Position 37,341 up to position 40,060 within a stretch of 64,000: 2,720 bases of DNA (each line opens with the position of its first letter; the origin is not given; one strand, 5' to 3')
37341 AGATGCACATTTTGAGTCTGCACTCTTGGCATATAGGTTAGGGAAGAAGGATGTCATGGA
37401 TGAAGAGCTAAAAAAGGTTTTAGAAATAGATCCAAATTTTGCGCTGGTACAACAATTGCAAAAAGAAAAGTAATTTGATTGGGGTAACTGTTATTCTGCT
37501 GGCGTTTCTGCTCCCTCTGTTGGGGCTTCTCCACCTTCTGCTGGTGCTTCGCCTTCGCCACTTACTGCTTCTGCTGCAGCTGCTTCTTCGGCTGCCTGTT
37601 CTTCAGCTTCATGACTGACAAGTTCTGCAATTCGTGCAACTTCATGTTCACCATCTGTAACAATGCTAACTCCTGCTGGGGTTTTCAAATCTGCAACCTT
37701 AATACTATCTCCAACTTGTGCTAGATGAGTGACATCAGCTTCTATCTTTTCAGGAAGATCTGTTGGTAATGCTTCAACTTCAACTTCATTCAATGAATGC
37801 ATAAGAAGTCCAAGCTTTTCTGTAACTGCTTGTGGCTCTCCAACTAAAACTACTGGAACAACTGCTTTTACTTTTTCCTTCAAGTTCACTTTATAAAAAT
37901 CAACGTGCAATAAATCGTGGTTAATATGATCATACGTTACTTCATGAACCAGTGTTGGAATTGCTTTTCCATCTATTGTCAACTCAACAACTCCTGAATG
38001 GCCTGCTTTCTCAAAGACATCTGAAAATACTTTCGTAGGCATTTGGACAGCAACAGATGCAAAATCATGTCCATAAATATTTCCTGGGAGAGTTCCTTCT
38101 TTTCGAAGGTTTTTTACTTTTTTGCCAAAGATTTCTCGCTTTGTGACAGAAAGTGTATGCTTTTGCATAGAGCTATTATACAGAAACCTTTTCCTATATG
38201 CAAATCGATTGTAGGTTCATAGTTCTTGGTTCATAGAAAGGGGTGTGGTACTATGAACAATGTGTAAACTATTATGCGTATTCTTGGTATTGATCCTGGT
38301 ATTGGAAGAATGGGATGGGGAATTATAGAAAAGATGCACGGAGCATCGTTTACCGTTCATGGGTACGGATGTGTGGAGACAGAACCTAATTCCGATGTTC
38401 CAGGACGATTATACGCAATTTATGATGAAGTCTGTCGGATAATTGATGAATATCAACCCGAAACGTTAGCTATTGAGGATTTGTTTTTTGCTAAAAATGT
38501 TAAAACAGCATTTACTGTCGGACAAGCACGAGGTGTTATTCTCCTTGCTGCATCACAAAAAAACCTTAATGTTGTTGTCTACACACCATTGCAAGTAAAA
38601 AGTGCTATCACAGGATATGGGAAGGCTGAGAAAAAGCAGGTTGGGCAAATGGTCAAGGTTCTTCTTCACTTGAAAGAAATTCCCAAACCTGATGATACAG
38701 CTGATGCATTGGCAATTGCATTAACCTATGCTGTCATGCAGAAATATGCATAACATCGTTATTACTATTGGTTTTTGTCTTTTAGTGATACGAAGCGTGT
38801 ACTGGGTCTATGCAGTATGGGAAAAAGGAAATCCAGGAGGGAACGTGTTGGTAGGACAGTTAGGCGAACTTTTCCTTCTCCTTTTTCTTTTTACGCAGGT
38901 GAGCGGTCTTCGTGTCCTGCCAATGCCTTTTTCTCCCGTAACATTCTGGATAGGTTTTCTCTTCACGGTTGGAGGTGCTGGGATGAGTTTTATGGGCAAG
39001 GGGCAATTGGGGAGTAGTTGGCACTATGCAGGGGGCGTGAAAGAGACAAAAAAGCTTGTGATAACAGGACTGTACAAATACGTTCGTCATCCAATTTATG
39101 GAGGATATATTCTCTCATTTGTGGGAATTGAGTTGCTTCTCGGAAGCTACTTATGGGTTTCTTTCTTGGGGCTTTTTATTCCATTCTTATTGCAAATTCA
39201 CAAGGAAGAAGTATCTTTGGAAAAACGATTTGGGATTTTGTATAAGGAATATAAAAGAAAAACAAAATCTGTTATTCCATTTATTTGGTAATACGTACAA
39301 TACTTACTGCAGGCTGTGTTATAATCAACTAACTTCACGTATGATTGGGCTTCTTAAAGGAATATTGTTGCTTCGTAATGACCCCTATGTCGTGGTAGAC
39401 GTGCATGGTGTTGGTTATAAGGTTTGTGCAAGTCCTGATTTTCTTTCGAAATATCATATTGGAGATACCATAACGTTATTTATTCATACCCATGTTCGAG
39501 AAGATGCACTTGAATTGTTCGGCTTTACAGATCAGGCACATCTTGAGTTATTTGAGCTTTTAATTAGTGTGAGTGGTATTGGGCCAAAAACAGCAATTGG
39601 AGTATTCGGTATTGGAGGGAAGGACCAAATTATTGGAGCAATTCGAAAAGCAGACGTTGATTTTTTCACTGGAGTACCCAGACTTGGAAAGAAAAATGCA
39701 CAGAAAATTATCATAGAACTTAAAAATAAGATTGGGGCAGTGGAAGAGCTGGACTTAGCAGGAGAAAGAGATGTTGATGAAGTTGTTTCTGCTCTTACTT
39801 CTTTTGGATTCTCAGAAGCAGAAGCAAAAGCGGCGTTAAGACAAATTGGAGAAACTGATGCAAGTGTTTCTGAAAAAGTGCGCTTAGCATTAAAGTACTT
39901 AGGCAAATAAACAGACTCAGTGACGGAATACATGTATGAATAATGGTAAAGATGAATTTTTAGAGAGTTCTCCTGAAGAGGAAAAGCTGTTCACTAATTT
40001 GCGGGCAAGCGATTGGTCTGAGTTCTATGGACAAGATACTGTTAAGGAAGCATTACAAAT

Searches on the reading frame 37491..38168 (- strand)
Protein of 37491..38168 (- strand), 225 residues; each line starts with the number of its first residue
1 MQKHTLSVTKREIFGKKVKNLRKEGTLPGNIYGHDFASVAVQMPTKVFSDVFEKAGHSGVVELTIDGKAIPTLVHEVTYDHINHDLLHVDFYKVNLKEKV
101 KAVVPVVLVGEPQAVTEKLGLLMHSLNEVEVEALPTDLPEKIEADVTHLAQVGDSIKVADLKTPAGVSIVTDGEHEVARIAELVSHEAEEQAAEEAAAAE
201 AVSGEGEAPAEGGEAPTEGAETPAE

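Call 8: search_protein_families(library=pfam, proteins=[window:37491-38168:-], max_evalue=0.001)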
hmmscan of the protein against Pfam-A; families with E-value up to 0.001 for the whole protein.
window:37491-38168:- (225 aa): 2 families
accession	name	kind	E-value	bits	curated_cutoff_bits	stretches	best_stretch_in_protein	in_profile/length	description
PF14693.11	Ribosomal_TL5_C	-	4e-23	82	27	1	99-181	1-81/84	Ribosomal protein TL5, C-terminal domain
PF01386.24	Ribosomal_L25p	-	5.6e-18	65.6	23.6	1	6-91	1-82/82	Ribosomal L25p family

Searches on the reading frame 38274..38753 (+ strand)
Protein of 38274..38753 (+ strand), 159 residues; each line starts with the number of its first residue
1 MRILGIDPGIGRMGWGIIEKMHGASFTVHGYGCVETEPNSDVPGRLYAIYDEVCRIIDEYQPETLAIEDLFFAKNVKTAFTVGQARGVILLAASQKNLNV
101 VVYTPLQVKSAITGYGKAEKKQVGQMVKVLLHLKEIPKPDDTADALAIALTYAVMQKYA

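Call 17: search_protein_families(library=pfam, proteins=[window:38274-38753:+], max_evalue=0.001)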
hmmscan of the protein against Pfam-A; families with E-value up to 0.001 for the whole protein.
window:38274-38753:+ (159 aa): 1 family
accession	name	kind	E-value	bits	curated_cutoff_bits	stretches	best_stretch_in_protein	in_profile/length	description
PF02075.23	RuvC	-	2.5e-52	177.2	22.2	1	3-151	1-147/148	Crossover junction endodeoxyribonuclease RuvC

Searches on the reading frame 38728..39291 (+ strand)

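Call 17: search_protein_families(library=pfam, proteins=[window:38728-39291:+], max_evalue=0.001)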
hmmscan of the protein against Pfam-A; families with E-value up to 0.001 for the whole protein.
window:38728-39291:+ (187 aa): 3 families
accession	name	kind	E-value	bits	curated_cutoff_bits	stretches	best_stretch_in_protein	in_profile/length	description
PF04191.18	PEMT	-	3.5e-09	37.5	25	1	72-169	2-103/105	Phospholipid methyltransferase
PF04140.19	ICMT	-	4.5e-09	37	24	1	81-164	6-93/95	Isoprenylcysteine carboxyl methyltransferase (ICMT) family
PF06966.17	DUF1295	-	0.00024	21.1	20.4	1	74-179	122-235/235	Protein of unknown function (DUF1295)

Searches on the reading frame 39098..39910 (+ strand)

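Call 17: search_protein_families(library=pfam, proteins=[window:39098-39910:+], max_evalue=0.001)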
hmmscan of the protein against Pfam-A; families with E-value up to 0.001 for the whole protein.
window:39098-39910:+ (270 aa): 3 families
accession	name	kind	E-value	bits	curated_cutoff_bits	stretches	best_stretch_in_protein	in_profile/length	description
PF01330.27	RuvA_N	-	3.5e-19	69.1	23.6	1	82-142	1-61/61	RuvA N terminal domain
PF14520.12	HHH_5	-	3.5e-13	50.3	27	1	152-209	1-56/57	Helix-hairpin-helix domain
PF07499.19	RuvA_C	-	5.7e-10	40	24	1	226-268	3-46/47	RuvA, C-terminal domain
